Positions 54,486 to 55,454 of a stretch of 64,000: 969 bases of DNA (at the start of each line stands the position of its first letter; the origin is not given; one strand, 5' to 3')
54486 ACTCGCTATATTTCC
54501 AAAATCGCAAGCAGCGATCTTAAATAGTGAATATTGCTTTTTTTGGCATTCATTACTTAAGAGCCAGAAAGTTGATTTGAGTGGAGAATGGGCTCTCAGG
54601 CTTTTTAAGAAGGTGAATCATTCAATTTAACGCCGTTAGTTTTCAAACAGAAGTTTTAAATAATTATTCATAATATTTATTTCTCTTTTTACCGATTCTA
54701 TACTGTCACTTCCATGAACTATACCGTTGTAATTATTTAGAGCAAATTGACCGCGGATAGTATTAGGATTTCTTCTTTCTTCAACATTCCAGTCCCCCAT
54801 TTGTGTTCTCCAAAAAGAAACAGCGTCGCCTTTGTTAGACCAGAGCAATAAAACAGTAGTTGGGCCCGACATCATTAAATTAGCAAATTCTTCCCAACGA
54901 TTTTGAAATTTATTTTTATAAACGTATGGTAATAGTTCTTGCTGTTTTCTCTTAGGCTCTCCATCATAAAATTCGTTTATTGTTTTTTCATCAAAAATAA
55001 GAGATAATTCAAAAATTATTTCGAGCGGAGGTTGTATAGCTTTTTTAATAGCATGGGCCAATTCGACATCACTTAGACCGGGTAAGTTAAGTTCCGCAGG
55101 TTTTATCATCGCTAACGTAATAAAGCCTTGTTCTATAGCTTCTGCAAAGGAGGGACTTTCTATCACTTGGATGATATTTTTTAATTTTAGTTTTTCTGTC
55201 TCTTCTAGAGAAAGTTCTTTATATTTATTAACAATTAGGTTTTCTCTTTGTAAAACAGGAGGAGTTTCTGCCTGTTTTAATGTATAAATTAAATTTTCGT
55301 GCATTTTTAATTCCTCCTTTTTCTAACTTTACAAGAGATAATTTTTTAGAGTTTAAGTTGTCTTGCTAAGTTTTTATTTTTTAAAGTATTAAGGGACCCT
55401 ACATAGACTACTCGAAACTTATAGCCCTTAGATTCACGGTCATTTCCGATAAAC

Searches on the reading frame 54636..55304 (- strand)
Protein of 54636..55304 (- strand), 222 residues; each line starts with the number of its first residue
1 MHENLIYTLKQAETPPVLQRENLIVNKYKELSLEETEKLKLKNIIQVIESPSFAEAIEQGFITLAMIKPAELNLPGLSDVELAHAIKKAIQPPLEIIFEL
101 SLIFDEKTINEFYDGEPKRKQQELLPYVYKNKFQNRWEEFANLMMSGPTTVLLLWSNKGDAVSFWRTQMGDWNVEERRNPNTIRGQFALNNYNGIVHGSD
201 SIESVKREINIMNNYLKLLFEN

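Call 34: search_protein_families(library=pfam, proteins=[window:54636-55304:-])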
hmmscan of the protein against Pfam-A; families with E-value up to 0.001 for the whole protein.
window:54636-55304:- (222 aa): 1 family
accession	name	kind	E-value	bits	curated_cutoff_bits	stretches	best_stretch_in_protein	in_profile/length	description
PF00334.24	NDK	-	1.3e-16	61.1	27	1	94-212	29-129/135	Nucleoside diphosphate kinase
